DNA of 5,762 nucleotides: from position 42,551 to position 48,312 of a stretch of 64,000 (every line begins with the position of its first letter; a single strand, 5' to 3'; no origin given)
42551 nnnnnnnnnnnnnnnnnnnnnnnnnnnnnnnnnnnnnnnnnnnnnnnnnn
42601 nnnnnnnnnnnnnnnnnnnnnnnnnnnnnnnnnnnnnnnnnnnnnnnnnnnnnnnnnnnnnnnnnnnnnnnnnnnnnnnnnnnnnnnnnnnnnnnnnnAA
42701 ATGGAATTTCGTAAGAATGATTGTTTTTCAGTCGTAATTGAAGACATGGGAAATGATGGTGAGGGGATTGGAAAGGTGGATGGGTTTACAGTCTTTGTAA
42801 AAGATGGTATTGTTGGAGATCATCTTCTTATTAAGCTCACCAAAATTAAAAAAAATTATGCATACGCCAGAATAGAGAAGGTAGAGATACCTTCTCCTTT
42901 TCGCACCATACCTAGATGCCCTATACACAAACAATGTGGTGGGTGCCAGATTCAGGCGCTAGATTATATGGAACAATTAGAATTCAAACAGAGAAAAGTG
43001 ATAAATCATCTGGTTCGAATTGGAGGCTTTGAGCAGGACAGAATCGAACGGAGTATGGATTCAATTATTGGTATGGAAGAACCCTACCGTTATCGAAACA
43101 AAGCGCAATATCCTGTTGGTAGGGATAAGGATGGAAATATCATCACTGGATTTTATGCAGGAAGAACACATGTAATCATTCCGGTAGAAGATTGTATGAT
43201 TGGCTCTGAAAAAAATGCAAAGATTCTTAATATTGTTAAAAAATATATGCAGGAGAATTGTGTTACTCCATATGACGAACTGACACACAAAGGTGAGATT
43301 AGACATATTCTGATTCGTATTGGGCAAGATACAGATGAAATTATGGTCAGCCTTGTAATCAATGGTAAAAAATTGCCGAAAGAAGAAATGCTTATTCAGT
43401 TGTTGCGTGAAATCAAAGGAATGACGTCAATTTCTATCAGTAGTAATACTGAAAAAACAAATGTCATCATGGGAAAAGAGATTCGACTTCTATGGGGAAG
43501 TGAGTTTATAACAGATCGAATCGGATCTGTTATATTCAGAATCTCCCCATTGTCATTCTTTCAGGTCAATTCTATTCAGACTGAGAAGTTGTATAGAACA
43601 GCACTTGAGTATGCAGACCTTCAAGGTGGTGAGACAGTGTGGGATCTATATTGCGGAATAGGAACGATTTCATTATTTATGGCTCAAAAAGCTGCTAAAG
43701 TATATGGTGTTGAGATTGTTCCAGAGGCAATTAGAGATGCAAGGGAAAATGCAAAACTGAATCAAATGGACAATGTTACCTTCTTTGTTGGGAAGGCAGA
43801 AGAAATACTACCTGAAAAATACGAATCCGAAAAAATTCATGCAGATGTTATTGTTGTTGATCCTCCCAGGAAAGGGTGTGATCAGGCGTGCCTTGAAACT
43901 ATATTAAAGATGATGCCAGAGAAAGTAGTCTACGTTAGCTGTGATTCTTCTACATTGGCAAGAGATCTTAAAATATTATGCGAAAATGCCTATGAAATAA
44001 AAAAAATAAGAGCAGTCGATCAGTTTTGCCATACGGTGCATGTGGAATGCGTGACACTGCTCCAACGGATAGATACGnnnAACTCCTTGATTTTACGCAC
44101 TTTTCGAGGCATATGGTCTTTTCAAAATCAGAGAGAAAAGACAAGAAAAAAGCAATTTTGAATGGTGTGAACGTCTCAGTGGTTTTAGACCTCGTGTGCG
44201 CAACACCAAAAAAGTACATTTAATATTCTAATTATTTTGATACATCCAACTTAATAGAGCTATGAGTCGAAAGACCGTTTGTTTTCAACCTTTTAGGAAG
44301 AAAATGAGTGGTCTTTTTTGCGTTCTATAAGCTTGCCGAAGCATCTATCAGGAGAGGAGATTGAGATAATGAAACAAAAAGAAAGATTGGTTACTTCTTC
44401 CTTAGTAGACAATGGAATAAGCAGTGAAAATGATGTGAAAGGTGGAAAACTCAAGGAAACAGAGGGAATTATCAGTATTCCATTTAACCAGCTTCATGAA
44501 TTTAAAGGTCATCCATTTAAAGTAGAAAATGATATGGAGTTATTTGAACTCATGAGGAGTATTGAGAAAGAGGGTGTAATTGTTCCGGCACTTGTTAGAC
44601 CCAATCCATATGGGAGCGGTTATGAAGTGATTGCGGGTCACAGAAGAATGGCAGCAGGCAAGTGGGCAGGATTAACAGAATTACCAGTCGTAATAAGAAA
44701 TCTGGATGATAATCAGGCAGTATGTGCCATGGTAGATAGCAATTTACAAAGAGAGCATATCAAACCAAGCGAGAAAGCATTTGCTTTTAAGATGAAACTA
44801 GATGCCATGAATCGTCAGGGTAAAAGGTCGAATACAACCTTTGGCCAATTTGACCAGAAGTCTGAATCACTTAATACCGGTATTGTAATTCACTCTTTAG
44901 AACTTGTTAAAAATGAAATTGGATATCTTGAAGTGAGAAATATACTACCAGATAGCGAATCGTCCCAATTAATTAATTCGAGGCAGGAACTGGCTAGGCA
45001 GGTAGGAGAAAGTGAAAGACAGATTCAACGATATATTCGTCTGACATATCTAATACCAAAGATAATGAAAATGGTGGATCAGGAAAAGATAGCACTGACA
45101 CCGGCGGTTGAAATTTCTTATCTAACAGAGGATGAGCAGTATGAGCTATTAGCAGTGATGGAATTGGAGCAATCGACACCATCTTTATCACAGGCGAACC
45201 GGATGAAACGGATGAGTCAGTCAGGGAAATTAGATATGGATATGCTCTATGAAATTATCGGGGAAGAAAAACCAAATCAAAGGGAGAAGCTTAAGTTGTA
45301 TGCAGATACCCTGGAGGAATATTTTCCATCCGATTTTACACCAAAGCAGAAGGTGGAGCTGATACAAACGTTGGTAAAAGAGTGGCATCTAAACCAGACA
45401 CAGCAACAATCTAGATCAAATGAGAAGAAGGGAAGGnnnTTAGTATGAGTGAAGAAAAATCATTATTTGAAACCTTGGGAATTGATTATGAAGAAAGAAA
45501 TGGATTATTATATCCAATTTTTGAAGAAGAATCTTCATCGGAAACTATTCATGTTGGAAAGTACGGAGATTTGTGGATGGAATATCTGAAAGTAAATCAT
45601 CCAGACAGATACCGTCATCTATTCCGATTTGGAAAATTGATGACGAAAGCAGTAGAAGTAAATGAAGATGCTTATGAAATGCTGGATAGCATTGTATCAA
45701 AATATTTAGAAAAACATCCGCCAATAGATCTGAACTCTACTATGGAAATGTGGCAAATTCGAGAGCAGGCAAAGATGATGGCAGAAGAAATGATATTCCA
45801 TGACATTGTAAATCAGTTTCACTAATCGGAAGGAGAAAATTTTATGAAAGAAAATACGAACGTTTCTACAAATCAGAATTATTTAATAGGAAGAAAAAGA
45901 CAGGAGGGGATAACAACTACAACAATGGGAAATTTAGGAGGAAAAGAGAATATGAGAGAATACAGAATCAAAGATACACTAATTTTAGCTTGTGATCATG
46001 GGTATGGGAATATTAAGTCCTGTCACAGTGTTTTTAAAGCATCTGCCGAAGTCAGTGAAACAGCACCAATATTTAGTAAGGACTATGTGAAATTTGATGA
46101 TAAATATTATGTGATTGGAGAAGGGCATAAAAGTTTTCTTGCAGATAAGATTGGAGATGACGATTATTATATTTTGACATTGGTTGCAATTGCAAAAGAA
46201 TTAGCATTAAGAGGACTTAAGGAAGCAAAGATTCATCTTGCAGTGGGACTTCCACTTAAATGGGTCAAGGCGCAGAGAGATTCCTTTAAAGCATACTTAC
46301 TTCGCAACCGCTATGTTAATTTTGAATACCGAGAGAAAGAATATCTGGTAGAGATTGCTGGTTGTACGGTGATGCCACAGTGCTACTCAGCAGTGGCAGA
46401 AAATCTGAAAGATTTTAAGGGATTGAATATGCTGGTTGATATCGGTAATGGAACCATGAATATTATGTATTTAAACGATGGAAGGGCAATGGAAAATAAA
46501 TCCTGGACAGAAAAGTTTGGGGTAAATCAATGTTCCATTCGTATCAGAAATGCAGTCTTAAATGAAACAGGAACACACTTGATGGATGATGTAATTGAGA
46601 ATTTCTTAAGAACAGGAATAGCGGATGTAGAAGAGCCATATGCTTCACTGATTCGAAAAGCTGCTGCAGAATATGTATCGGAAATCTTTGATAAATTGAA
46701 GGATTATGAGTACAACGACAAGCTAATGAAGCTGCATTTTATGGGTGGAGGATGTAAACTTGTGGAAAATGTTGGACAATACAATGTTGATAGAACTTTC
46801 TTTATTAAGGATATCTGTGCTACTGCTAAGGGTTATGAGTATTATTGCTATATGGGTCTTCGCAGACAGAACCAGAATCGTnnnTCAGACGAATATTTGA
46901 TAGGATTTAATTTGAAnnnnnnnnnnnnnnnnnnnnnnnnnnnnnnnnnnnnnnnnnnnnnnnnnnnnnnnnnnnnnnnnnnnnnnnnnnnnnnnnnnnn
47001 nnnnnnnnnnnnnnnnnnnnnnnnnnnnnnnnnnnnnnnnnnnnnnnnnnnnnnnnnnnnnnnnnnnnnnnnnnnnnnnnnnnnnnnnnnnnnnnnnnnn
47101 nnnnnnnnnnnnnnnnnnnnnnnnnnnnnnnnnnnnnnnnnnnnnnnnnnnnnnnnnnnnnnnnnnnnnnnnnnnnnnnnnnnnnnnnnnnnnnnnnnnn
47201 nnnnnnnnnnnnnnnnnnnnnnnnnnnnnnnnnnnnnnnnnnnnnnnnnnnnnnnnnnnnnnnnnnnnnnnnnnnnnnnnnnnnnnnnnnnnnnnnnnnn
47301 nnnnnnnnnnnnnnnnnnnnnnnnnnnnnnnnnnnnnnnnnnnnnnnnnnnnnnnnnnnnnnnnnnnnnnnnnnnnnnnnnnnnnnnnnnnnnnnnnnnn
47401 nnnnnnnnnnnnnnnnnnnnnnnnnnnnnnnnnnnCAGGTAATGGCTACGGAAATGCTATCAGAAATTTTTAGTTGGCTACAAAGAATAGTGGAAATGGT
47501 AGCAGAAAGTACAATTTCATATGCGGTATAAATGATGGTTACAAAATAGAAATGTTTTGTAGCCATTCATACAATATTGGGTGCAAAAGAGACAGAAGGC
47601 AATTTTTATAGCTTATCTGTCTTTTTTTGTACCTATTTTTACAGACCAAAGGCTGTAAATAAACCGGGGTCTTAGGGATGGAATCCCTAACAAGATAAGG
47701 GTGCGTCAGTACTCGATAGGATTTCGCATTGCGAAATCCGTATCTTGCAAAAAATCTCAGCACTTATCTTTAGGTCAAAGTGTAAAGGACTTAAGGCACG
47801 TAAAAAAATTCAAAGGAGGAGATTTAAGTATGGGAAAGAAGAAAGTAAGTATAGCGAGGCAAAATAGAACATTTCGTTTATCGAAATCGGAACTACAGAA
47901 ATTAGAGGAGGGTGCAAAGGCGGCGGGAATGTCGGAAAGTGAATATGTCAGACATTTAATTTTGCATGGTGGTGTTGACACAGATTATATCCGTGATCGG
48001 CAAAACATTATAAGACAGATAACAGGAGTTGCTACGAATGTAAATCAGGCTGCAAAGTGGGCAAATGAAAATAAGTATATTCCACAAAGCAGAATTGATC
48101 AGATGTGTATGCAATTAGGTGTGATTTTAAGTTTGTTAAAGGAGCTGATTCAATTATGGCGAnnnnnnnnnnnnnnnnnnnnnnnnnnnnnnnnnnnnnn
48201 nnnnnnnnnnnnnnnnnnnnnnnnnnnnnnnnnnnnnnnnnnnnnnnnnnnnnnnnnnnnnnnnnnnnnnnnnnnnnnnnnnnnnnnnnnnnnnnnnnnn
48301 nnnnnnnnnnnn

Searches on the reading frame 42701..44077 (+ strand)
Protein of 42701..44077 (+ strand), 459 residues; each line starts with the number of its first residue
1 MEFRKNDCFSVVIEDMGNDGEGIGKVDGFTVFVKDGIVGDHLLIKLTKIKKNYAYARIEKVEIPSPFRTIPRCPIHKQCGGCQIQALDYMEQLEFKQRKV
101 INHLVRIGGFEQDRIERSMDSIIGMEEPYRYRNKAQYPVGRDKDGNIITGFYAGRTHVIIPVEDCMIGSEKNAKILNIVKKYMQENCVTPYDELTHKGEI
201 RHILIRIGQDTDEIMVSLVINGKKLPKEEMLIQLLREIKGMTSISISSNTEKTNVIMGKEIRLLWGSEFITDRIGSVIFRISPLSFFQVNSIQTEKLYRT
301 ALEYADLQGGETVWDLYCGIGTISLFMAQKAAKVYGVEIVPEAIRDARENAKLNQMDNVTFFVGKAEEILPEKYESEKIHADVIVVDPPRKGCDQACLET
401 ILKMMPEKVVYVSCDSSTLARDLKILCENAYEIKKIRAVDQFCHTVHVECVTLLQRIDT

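Call 56: search_protein_families(library=pfam, proteins=[window:42701-44077:+], max_evalue=0.0001)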
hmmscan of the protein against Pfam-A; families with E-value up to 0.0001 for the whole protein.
window:42701-44077:+ (459 aa): 11 families
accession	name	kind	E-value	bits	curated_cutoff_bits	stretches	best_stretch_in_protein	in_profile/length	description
PF05958.17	tRNA_U5-meth_tr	-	4.7e-26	92.1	23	1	129-456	33-356/357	tRNA (Uracil-5-)-methyltransferase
PF13847.12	Methyltransf_31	-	1.3e-16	61.1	27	1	309-431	3-127/145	Methyltransferase domain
PF02475.24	TRM5-TYW2_MTfase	-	1.1e-09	38.9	28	1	308-389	35-113/164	TRM5/TYW2 methyltransferase domain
PF01938.26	TRAM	-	1.6e-09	37.9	21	1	11-58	10-60/61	TRAM domain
PF13649.12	Methyltransf_25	-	1.2e-08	36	27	1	313-373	1-61/97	Methyltransferase domain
PF09445.16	Methyltransf_15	-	6.1e-08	32.8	22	1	312-394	3-85/165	RNA cap guanine-N2 methyltransferase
PF05175.20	MTS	-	1.5e-07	31.6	23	1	310-392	32-110/170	Methyltransferase small domain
PF06325.19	PrmA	-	6.8e-07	29.5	22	1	300-385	153-231/296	Ribosomal protein L11 methyltransferase (PrmA)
PF03602.21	Cons_hypoth95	-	2.4e-06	27.8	24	1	310-417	42-155/182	Conserved hypothetical protein 95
PF08241.18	Methyltransf_11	-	2.6e-05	25.2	21.2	1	315-371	2-55/95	Methyltransferase domain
PF01135.25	PCMT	-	5.7e-05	23.4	20.3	0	268-385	32-152/210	Protein-L-isoaspartate(D-aspartate) O-methyltransferase (PCMT)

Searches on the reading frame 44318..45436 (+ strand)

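Call 56: search_protein_families(library=pfam, proteins=[window:44318-45436:+], max_evalue=0.0001)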
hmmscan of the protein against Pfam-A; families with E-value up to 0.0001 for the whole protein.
window:44318-45436:+ (373 aa): 2 families
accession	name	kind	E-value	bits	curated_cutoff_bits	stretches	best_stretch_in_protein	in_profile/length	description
PF02195.25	ParB_N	-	2.2e-16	60.1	26.3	1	52-143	4-94/95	ParB N-terminal domain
PF17762.8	HTH_ParB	-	2.6e-05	24.8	22.6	1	221-279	22-81/102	ParB HTH domain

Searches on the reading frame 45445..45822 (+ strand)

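Call 56: search_protein_families(library=pfam, proteins=[window:45445-45822:+], max_evalue=0.0001)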
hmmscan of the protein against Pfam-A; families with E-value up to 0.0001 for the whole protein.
window:45445-45822:+ (126 aa): 1 family
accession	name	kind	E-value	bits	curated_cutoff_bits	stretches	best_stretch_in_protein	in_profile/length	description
PF14198.11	TnpV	-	5.4e-24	84.7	27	1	15-122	2-111/111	Transposon-encoded protein TnpV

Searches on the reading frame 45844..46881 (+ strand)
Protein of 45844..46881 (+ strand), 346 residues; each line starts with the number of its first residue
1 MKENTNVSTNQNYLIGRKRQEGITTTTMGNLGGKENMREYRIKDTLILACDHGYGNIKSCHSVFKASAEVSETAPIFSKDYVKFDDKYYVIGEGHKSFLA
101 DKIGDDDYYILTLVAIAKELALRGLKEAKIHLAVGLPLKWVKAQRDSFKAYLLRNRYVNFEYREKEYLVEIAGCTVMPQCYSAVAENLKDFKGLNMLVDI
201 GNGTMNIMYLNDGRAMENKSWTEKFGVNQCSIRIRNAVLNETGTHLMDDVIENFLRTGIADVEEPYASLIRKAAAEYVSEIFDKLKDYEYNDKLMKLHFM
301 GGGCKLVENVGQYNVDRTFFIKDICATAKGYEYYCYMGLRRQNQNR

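Call 56: search_protein_families(library=pfam, proteins=[window:45844-46881:+], max_evalue=0.0001)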
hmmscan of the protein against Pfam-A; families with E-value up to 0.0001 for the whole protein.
window:45844-46881:+ (346 aa): 2 families
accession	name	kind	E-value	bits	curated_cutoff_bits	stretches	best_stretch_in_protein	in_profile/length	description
PF17989.7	ALP_N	-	5.1e-13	49.9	26.3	1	49-181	1-147/148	Actin like proteins N terminal domain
PF21522.3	MreB-like_C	-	6.6e-05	23.9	27.8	0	197-309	1-119/123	Archaeal actin homologue MreB-like, C-terminal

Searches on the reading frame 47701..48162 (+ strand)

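Call 56: search_protein_families(library=pfam, proteins=[window:47701-48162:+], max_evalue=0.0001)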
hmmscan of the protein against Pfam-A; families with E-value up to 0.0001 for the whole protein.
window:47701-48162:+ (154 aa): 2 families
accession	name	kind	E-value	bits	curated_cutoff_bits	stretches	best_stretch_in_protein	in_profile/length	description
PF21983.2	NikA-like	-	7.9e-13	48.8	27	1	56-120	7-71/72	Mobilization protein NikA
PF05713.17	MobC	-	2.1e-07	31.7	23.2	1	104-149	1-45/45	Bacterial mobilisation protein (MobC)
